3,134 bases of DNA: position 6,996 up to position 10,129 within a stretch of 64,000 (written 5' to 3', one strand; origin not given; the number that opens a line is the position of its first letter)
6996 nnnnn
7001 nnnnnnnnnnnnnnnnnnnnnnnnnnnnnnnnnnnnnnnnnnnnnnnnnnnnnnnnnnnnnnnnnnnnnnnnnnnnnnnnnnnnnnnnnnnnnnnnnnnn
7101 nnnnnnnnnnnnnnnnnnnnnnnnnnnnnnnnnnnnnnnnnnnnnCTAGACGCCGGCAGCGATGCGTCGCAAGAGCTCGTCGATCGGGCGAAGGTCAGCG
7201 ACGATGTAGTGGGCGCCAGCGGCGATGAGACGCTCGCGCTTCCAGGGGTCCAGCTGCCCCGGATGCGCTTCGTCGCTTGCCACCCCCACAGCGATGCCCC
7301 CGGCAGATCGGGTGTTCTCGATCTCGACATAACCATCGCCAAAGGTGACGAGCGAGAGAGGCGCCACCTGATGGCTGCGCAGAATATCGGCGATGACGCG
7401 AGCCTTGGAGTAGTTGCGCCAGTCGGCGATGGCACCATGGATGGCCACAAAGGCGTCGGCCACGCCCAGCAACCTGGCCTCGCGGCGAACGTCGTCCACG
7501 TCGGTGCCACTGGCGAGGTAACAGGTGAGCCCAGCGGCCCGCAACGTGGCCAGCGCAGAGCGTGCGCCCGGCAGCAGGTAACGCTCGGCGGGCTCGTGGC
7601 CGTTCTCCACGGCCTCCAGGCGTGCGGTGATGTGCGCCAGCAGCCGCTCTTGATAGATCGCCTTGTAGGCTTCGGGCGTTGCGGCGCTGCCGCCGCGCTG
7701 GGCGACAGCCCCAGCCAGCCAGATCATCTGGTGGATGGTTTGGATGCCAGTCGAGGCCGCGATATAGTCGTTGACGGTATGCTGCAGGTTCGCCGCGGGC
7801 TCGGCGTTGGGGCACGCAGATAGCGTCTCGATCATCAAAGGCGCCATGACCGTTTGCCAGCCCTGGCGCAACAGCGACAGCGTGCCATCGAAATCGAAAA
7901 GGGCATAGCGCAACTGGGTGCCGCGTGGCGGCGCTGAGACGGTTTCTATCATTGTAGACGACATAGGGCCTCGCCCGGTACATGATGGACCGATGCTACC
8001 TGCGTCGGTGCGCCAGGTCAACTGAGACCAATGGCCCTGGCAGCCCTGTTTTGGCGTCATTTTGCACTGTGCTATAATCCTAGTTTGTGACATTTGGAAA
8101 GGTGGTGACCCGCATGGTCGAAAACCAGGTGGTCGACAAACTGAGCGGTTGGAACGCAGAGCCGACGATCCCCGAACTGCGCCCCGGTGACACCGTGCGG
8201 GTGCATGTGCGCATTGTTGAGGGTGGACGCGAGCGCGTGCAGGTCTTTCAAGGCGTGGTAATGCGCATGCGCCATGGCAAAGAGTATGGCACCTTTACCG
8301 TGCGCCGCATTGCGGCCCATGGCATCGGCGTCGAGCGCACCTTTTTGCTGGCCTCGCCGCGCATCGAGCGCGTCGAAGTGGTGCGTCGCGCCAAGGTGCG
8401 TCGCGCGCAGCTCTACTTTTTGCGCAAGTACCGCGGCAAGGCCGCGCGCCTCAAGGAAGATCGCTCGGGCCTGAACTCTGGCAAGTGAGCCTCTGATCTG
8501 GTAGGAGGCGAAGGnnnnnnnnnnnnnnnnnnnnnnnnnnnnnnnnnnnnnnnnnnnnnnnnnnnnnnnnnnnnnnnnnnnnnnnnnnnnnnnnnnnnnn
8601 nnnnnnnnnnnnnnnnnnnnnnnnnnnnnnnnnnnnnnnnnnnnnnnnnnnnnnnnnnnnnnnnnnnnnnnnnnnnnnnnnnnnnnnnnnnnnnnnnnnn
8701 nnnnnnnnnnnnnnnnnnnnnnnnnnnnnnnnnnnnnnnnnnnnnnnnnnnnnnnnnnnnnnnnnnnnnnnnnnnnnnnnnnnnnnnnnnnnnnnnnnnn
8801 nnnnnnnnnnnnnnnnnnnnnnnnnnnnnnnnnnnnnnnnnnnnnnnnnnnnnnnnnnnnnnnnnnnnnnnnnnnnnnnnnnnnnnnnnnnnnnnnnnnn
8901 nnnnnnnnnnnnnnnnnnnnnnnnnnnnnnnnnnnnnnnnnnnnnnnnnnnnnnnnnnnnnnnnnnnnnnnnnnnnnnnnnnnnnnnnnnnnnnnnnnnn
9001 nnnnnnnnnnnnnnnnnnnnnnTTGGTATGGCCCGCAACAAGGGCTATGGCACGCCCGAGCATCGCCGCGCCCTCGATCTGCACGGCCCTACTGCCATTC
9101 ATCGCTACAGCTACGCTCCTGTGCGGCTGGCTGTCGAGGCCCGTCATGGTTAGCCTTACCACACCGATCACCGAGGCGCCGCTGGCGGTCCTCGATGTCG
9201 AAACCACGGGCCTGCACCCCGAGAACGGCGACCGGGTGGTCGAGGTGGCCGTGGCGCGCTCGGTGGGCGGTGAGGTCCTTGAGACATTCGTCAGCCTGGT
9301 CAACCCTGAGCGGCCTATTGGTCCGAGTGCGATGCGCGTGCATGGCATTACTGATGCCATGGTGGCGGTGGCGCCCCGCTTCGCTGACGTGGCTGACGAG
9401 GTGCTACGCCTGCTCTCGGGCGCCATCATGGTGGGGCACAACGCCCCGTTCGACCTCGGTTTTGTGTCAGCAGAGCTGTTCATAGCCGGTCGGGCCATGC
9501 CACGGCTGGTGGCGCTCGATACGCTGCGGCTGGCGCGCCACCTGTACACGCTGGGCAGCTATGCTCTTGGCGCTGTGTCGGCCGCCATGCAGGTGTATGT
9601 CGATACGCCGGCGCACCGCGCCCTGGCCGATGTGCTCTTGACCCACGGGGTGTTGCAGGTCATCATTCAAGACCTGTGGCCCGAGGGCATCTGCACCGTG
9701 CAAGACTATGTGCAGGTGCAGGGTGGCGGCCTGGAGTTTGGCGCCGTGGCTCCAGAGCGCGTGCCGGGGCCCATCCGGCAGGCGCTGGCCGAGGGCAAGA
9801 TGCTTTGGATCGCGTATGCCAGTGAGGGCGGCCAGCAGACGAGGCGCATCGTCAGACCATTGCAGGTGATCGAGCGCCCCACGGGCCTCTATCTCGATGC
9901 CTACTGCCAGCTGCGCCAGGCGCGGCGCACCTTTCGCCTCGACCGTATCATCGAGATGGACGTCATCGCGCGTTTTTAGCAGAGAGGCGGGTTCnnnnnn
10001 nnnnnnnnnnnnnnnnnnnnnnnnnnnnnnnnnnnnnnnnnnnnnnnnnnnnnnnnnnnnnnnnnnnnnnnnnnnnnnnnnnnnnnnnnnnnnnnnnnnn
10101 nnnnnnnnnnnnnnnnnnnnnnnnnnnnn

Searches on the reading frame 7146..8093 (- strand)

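Call 53: search_protein_families(library=pfam, proteins=[window:7146-8093:-], max_evalue=0.0001)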
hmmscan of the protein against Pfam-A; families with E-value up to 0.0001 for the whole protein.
window:7146-8093:- (315 aa): 3 families
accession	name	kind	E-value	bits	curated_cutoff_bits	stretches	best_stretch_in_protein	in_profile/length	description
PF00702.32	Hydrolase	-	2.2e-11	45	26.4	1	64-261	4-187/191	haloacid dehalogenase-like hydrolase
PF13419.12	HAD_2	-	1e-07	32.7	23.8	1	65-266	2-173/178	Haloacid dehalogenase-like hydrolase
PF12710.13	HAD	-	6.4e-06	27.2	27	1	64-254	1-181/189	haloacid dehalogenase-like hydrolase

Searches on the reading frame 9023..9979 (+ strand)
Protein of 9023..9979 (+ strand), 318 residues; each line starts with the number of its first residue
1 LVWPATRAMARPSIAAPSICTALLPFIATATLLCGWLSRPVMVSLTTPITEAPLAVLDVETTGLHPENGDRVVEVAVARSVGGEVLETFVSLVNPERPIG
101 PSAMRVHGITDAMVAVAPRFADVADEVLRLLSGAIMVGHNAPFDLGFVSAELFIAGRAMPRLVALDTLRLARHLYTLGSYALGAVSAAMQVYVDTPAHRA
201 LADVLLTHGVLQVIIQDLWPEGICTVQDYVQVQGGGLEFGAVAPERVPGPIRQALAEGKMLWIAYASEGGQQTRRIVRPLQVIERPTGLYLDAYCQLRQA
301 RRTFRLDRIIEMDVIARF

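Call 53: search_protein_families(library=pfam, proteins=[window:9023-9979:+], max_evalue=0.0001)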
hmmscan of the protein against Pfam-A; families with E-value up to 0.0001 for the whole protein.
window:9023-9979:+ (318 aa): 2 families
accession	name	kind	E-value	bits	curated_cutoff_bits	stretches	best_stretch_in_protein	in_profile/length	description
PF00929.31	RNase_T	-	7e-31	108.4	24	1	56-207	2-160/164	Exonuclease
PF13280.12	WYL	-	9.4e-16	58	21.8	1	250-312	5-68/70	WYL domain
